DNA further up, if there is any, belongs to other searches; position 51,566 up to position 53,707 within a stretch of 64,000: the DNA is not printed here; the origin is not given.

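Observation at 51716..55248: Operon of a class-B (B12-binding) radical SAM enzyme and a 613-aa ~16-TM membrane protein of unrecognised family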

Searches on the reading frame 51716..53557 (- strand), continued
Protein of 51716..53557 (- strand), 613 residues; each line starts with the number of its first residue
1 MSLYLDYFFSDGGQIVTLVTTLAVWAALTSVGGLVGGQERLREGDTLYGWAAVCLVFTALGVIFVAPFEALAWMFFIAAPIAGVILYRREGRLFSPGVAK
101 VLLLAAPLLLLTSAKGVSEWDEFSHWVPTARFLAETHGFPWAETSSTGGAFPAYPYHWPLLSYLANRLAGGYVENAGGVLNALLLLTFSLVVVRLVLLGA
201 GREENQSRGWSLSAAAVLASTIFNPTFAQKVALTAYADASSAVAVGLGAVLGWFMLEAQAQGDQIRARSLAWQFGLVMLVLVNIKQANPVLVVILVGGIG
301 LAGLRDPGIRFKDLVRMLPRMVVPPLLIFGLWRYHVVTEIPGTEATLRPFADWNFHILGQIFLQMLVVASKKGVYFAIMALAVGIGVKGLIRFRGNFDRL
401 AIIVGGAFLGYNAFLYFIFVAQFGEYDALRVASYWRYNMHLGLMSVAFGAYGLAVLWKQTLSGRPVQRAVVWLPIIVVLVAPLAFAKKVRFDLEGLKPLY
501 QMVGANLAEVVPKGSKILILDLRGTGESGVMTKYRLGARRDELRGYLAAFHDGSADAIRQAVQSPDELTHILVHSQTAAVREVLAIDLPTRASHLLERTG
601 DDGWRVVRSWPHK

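Call 47: search_protein_families(library=pfam, proteins=[L079:2251-4086:+, L079:5071-5748:+, L079:5749-6444:+, L079:8798-10138:+, L079:9620-11521:-, L079:11518-12495:-, L079:1173-1760:+, L079:1767-2237:+, L079:383-1720:-], max_evalue=0.001)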
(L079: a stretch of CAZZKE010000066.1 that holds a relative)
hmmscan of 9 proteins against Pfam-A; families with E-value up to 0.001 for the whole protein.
L079:2251-4086:+ (611 aa): 2 families
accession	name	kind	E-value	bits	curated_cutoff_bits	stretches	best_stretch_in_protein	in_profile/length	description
PF02543.21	Carbam_trans_N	-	1.1e-107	360.9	24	1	2-346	1-346/346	Carbamoyltransferase N-terminus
PF16861.10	Carbam_trans_C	-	1.4e-73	246.4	27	1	404-593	1-170/170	Carbamoyltransferase C-terminus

L079:5071-5748:+ (225 aa): 4 families
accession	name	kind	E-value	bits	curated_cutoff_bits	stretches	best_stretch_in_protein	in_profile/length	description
PF13419.12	HAD_2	-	1.9e-36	126.3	23.8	1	9-192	1-178/178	Haloacid dehalogenase-like hydrolase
PF00702.32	Hydrolase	-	2.9e-31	109.8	26.4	1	8-186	3-191/191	haloacid dehalogenase-like hydrolase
PF12710.13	HAD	-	4.9e-12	47.1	27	1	10-183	2-189/189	haloacid dehalogenase-like hydrolase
PF13242.12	Hydrolase_like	-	5.5e-11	42.7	22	1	148-201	3-57/75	HAD-hyrolase-like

L079:5749-6444:+ (231 aa): 0 families

L079:8798-10138:+ (446 aa): 0 families

L079:9620-11521:- (633 aa): 1 family
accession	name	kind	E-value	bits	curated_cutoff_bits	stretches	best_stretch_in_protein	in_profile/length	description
PF13231.12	PMT_2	-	2.2e-05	25.2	26.1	1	166-295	20-152/160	Dolichyl-phosphate-mannose-protein mannosyltransferase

L079:11518-12495:- (325 aa): 4 families
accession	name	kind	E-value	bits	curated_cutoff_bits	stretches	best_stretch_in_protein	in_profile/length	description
PF00535.33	Glycos_transf_2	-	3.8e-29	102.2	23.3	1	6-133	1-129/168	Glycosyl transferase family 2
PF13641.12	Glyco_tranf_2_3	-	2e-14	54.6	27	1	4-207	2-211/230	Glycosyltransferase like family 2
PF10111.15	Glyco_tranf_2_2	-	8.6e-14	52.1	27.3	1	6-205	1-214/276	Glycosyltransferase like family 2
PF13632.12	Glyco_trans_2_3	-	0.00026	21.3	27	1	89-222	3-137/198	Glycosyl transferase family group 2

L079:1173-1760:+ (195 aa): 0 families

L079:1767-2237:+ (156 aa): 1 family
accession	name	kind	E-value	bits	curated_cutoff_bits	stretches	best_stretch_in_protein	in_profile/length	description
PF19588.4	SxtJ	-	1.6e-07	32.4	24.4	1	33-127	6-98/99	Saxitoxin biosynthesis operon protein SxtJ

L079:383-1720:- (445 aa): 1 family
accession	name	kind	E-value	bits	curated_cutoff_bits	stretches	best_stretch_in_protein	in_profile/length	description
PF04932.20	Wzy_C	-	2.8e-19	69.8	31.7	1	222-379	2-149/149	O-Antigen ligase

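Call 48: search_protein_representatives(alignment_id=A1)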
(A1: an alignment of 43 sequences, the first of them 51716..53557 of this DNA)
Query: 43 sequences, 615 profile positions. Proteins with E-value up to 0.001 (for the whole library): 1077; up to 1e-10: 659; up to 1e-30: 399. The best 150 are listed.
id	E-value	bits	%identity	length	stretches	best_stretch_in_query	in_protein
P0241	6.7e-262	886.8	-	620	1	1-613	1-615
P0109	9.2e-256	866.5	-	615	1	1-612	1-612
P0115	1.1e-236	803.5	-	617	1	3-613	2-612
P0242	2.2e-236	802.5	-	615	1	1-613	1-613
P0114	4.2e-231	785.1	-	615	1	1-611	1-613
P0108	2.7e-228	775.8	-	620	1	2-612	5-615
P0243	4.9e-227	771.6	-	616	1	1-613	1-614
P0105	9.7e-226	767.3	-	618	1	3-613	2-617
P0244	1.1e-225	767.2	-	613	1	1-611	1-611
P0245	3.8e-223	758.8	-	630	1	1-612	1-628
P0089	9.0e-222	754.2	-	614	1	1-613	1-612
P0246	5.5e-218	741.7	-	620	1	2-613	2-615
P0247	2.6e-217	739.5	-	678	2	1-486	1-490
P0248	8.0e-212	721.4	-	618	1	1-612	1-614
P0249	2.7e-211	719.6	-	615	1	1-609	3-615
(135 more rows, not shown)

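Call 82: search_protein_families(library=pfam, alignment_id=A1, max_evalue=1)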
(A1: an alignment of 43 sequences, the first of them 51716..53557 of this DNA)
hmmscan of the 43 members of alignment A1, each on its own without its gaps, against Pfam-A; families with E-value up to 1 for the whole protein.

A. member 1, window:51716-53557:- (613 aa): 0 families

B. families by the number of members that match (of 43 scanned): 12 families
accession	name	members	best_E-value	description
PF14256.11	YwiC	3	0.012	YwiC-like protein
PF11057.13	Cortexin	1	0.016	Cortexin of kidney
PF06172.17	Cupin_5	1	0.021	Cupin superfamily (DUF985)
PF23987.1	Phage_holin_10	1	0.029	Bacteriophage holin Pam3 gp28 family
PF10784.15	Plasmid_stab_B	1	0.039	Plasmid stability protein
PF11752.14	DUF3309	1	0.076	Protein of unknown function (DUF3309)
PF10101.14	DUF2339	1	0.21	Predicted membrane protein (DUF2339)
PF09919.14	DUF2149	1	0.28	Uncharacterized conserved protein (DUF2149)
PF05934.16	MCLC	1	0.34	Mid-1-related chloride channel (MCLC)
PF19870.4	DUF6343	1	0.66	Family of unknown function (DUF6343)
PF05814.16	Ac76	1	0.93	Orf76 (Ac76)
PF17353.8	DUF5381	1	0.95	Family of unknown function (DUF5381)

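Call 89: find_encoding_contigs(protein=P0064, flank=9000, max_places=1)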
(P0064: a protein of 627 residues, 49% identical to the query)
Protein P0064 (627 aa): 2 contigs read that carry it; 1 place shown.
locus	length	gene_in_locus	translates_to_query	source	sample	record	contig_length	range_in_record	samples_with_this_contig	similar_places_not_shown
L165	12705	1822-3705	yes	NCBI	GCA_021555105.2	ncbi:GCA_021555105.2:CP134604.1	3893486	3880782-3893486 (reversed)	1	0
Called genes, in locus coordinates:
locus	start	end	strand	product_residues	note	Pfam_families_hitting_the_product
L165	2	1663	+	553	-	?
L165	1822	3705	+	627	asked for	-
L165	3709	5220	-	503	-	PF02310:B12-binding, PF04055:Radical_SAM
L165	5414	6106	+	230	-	-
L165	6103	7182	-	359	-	-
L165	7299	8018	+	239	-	PF08238:Sel1 (weak)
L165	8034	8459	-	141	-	-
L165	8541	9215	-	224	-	-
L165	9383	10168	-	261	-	-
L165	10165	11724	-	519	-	-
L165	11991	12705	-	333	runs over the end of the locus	PF02826:2-Hacid_dh_C, PF01488:Shikimate_DH (weak), PF03446:NAD_binding_2, PF03807:F420_oxidored (weak), PF14833:NAD_binding_11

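Call 97: search_protein_families(library=ncbifam, proteins=[L033:3476-4963:+, L033:4969-5943:+, L033:598-1833:+, L033:8837-10090:-, L033:10101-10892:-, L033:10873-11898:-, L033:11932-12636:-], max_evalue=0.00001)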
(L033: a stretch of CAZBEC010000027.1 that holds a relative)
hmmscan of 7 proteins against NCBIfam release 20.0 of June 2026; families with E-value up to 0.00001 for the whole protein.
L033:3476-4963:+ (495 aa): 20 families
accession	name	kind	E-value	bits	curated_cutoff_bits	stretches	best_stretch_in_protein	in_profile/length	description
TIGR02026.1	BchE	equivalog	1.3e-56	192.5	481.35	1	11-390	3-388/497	magnesium-protoporphyrin IX monomethyl ester anaerobic oxidative cyclase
TIGR03471.1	HpnJ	equivalog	3e-47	161.6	577.6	1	50-425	48-422/472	hopanoid biosynthesis associated radical SAM protein HpnJ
NF050148.1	rSAM_ApyD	equivalog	2.9e-40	138.3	750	1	63-387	65-391/645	RiPP biosynthesis radical SAM protein ApyD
TIGR04385.1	B12_rSAM_cofa1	equivalog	3.4e-39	135.3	450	1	31-364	20-361/438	B12 lower ligand biosynthesis radical SAM protein BzaD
TIGR04479.1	bcpD_PhpK_rSAM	subfamily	3.9e-38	131.1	600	1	23-374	64-416/504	PhpK family radical SAM P-methyltransferase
TIGR04072.2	rSAM_ladder_B12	equivalog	2e-35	122.3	360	1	85-391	83-374/443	lipid biosynthesis B12-binding/radical SAM protein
TIGR03975.1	rSAM_ocin_1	subfamily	2.2e-29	102.4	281.85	1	61-354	117-417/606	RiPP maturation radical SAM C-methyltransferase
NF038361.1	rSAM_Sden_1168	equivalog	6.7e-28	97.6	575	1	88-390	157-474/560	Sden_1168 family B12-binding radical SAM P-methyltransferase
TIGR04367.1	HpnR_B12_rSAM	equivalog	1e-27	96.9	650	1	61-389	49-373/490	hopanoid C-3 methylase HpnR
TIGR04014.1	B12_SAM_MJ_0865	equivalog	6.1e-26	91.2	360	1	91-392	57-361/434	methyl-coenzyme M reductase glutamine C-methyltransferase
TIGR04013.1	B12_SAM_MJ_1487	hypoth_equivalog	1.9e-23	82.9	251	1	47-246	16-200/382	TIGR04013 family B12-binding domain/radical SAM domain-containing protein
NF033070.1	rSAM_AprD4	equivalog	2.2e-21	76.3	500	1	203-390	201-391/456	AprD4 family radical SAM diol-dehydratase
NF033712.0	B12_rSAM_KedN5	subfamily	2.9e-18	65.4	700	1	72-269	62-266/624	KedN5 family methylcobalamin-dependent radical SAM C-methyltransferase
TIGR04295.1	B12_rSAM_oligo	hypoth_equivalog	3e-17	62.5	400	1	42-320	35-314/422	TIGR04295 family B12-binding domain-containing radical SAM protein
TIGR04190.1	B12_SAM_Ta0216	equivalog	1.4e-16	60.2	500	1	88-368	96-395/554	TIGR04190 family B12-binding domain/radical SAM domain protein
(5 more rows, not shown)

L033:4969-5943:+ (324 aa): 6 families
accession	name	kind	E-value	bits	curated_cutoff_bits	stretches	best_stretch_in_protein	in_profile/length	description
TIGR04182.1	glyco_TIGR04182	equivalog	1.4e-16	60.8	325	1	12-306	2-275/293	S-layer glycoprotein N-glycosyltransferase AglJ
NF058614.1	PPMAGASynPpgS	equivalog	2.9e-15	56.3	370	1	13-181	3-168/226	polyprenyl-phospho-N-acetylgalactosaminyl synthase PpgS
NF007986.1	PRK10714.1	equivalog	8.9e-08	31.5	529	1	12-145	8-145/316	undecaprenyl-phosphate 4-deoxy-4-formamido-L-arabinose transferase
NF041391.1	DPhHxTase_Halo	equivalog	1.1e-07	31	375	1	22-209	10-181/213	dolichyl-phosphate hexose transferase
TIGR03937.1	PgaC_IcaA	equivalog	6.6e-07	28.6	422.3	1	7-107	42-143/407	poly-beta-1,6-N-acetyl-D-glucosamine synthase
NF047588.1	GlcsyltransPgfSStrep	equivalog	1.3e-06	27.9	500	1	31-126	29-121/308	glycosyltransferase PgfS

L033:598-1833:+ (411 aa): 0 families

L033:8837-10090:- (417 aa): 18 families
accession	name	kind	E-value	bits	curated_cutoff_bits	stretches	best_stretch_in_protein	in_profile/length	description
NF042972.1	AcrlCoAredClosAcrC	equivalog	2.9e-47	161.2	640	1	103-393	91-374/378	acryloyl-CoA reductase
NF045552.1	GlutCoADH_Des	equivalog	4.3e-43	148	470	1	1-373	1-357/387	glutaryl-CoA dehydrogenase Acd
TIGR03207.1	cyc_hxne_CoA_dh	equivalog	2.4e-40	138.4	575.35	1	52-393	38-369/372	cyclohexanecarboxyl-CoA dehydrogenase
NF008997.0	PRK12341.1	equivalog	1.9e-38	132.6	537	1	105-397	92-378/382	acyl-CoA dehydrogenase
NF053553.1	prodigi_MBC_PigA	equivalog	5e-38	131.2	500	1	65-366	55-350/381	prodigiosin MBC biosynthesis dehydrogenase PigA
NF043006.1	CyhCrbnylCoADH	equivalog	1.3e-36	126.4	650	1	104-398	93-377/380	cyclohexane-1-carbonyl-CoA dehydrogenase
NF045652.1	ProlPCPDhRedW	equivalog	5.6e-33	114.3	650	1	67-362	52-341/376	L-prolyl-[peptidyl-carrier protein] dehydrogenase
NF042439.1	SulpropCoADesulf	equivalog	2.2e-32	112.2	600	1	38-393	23-368/379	3-sulfinopropanoyl-CoA desulfinase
NF058590.1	AcCoDHFadEBacil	equivalog_domain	2.5e-28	99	600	1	109-393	114-408/586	acyl-CoA dehydrogenase FadE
NF002885.1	PRK03354.1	equivalog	8.1e-28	97.5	540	1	36-397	34-375/378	crotonobetainyl-CoA dehydrogenase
TIGR03204.1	pimC_large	equivalog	2.1e-19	69.7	623.85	1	109-317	100-300/395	pimeloyl-CoA dehydrogenase large subunit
NF052270.1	Staph_DH_FadE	equivalog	1.1e-13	50.7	600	1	113-371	121-369/400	acyl-CoA dehydrogenase FadE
NF007000.1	PRK09463.1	subfamily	2.8e-12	45.8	600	1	103-362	130-399/726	acyl-CoA dehydrogenase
TIGR03203.1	pimD_small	equivalog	4.3e-12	45.8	652.7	1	113-367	101-348/378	pimeloyl-CoA dehydrogenase small subunit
TIGR04022.1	sulfur_SfnB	equivalog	3.5e-11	42.6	430.9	1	50-339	41-317/391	SfnB family sulfur acquisition oxidoreductase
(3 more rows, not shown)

L033:10101-10892:- (263 aa): 233 families (the best 25 are shown)
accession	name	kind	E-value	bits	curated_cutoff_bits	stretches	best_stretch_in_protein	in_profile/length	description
NF005402.0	PRK06949.1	equivalog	5e-68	229.1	358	1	13-255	5-255/260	SDR family oxidoreductase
NF005559.1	PRK07231.1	subfamily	3.6e-65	219.9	215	1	15-258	2-247/249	glucose 1-dehydrogenase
NF006070.0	PRK08213.1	subfamily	1.1e-64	218.5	279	1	10-260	5-258/259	gluconate 5-dehydrogenase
NF005711.0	PRK07523.1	subfamily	9.8e-63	212.1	413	1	9-260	2-253/255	SDR family oxidoreductase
NF004778.0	PRK06124.1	equivalog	1.1e-62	211.8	303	1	10-258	4-252/256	SDR family oxidoreductase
NF005983.0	PRK08085.1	equivalog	4.2e-57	193.7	408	1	11-258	3-250/254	gluconate 5-dehydrogenase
NF004774.0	PRK06114.1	equivalog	4.9e-57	193.2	360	1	8-257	7-258/262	SDR family oxidoreductase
NF005446.0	PRK07035.1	equivalog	7.1e-56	189.3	373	1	10-257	4-252/255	SDR family oxidoreductase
TIGR01830.1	3oxo_ACP_reduc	equivalog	1.3e-55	188.7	297.75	1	20-256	1-236/239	3-oxoacyl-[acyl-carrier-protein] reductase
NF004791.0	PRK06138.1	equivalog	3.3e-55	187.1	312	1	14-259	2-250/252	SDR family oxidoreductase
NF052558.1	MBtsdlDhBudC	equivalog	3.6e-55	187.3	270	1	16-260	2-243/250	meso-2,3-butanediol dehydrogenase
TIGR01832.1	kduD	equivalog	2.3e-54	184.5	338.85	1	13-257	1-244/248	2-dehydro-3-deoxy-D-gluconate 5-dehydrogenase KduD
NF005390.0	PRK06935.1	equivalog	3.7e-54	183.8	369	1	8-257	6-254/258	2-dehydro-3-deoxy-D-gluconate 5-dehydrogenase KduD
NF004198.0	PRK05653.1-3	equivalog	8.7e-54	182.6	296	1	14-258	4-246/248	3-oxoacyl-ACP reductase FabG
NF006132.0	PRK08277.1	subfamily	1.2e-53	182.3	281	1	11-260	4-276/280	D-mannonate oxidoreductase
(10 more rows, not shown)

L033:10873-11898:- (341 aa): 2 families
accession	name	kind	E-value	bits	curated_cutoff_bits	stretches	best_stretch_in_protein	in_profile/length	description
TIGR02721.1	ycfN_thiK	equivalog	1.7e-09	37.2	299.45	1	29-238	3-184/256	thiamine kinase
NF033068.1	APH_3p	equivalog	3.7e-08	33.2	205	1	28-241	15-217/255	APH(3') family aminoglycoside O-phosphotransferase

L033:11932-12636:- (234 aa): 4 families
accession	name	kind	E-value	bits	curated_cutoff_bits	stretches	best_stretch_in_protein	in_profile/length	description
TIGR03162.1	ribazole_cobC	equivalog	5.6e-09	35.7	162.9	0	140-195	116-169/176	alpha-ribazole phosphatase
TIGR00249.1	sixA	equivalog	1.1e-08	35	74.5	1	9-102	2-92/154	phosphohistidine phosphatase SixA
NF005567.0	PRK07238.1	equivalog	2.2e-08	33.8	326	1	10-222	180-377/378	bifunctional RNase H/acid phosphatase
NF038349.1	dPGM_arch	equivalog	9.5e-08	32.2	225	1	11-212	2-176/194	2,3-diphosphoglycerate-dependent phosphoglycerate mutase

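Call 101: search_protein_families(library=pfam, proteins=[L032:5900-7936:+, L032:9863-11377:-, L032:3309-4310:+, L032:4583-5368:+, L032:11496-12227:-, L053:10788-12374:+, L053:12583-14733:-, L053:4896-5597:-, L033:598-1833:+], max_evalue=0.0001)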
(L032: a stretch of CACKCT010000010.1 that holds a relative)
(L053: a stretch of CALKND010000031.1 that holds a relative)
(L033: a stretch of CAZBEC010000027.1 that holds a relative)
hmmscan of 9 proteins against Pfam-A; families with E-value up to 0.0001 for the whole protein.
L032:5900-7936:+ (678 aa): 2 families
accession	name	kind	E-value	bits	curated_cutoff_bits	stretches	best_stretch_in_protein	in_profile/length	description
PF04055.27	Radical_SAM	-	1.7e-09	38.5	29.5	1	199-358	1-158/166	Radical SAM superfamily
PF02310.24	B12-binding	-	2.2e-05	24.7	32.1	1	28-130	20-120/121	B12 binding domain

L032:9863-11377:- (504 aa): 2 families
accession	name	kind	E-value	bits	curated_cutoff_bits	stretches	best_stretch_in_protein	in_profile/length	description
PF00291.31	PALP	-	1.6e-78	264.5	35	1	19-306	6-295/295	Pyridoxal-phosphate dependent enzyme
PF00585.24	Thr_dehydrat_C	-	2.7e-46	155.8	27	2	415-503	2-91/91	C-terminal regulatory domain of Threonine dehydratase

L032:3309-4310:+ (333 aa): 3 families
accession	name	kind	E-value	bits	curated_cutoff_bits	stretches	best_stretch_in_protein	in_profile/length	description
PF12146.15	Hydrolase_4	-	3e-54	184.3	27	1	63-303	3-238/239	Serine aminopeptidase, S33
PF00561.26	Abhydrolase_1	-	9.8e-11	42.2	25.8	1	67-299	3-240/245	alpha/beta hydrolase fold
PF12697.13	Abhydrolase_6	-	1.6e-10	42.4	26.3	1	67-301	1-208/217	Alpha/beta hydrolase family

L032:4583-5368:+ (261 aa): 0 families

L032:11496-12227:- (243 aa): 0 families

L053:10788-12374:+ (528 aa): 2 families
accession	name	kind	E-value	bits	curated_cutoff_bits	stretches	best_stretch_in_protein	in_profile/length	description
PF04055.27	Radical_SAM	-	1.3e-17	64.9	29.5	1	251-425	4-165/166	Radical SAM superfamily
PF02310.24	B12-binding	-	3.2e-06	27.4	32.1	1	53-168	27-120/121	B12 binding domain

L053:12583-14733:- (716 aa): 2 families
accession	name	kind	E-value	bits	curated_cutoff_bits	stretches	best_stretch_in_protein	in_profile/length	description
PF04055.27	Radical_SAM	-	2.6e-09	37.9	29.5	1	225-384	1-158/166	Radical SAM superfamily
PF02310.24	B12-binding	-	5.1e-06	26.8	32.1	1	69-156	35-120/121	B12 binding domain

L053:4896-5597:- (233 aa): 2 families
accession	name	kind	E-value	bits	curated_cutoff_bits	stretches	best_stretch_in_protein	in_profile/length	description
PF13489.12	Methyltransf_23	-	3.9e-10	40.1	27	1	76-206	18-155/164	Methyltransferase domain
PF08242.18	Methyltransf_12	-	5.7e-06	27.4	30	1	85-169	1-98/98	Methyltransferase domain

L033:598-1833:+ (411 aa): 4 families
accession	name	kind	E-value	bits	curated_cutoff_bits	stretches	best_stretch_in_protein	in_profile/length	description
PF12146.15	Hydrolase_4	-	4.6e-14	52.7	27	1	94-209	2-121/239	Serine aminopeptidase, S33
PF12697.13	Abhydrolase_6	-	1.2e-09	39.6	26.3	1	99-226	1-132/217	Alpha/beta hydrolase family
PF02230.22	Abhydrolase_2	-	3.5e-06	27.5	23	0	163-206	103-147/217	Phospholipase/Carboxylesterase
PF00326.27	Peptidase_S9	-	2.5e-05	24.3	22.6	0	147-270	46-155/213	Prolyl oligopeptidase family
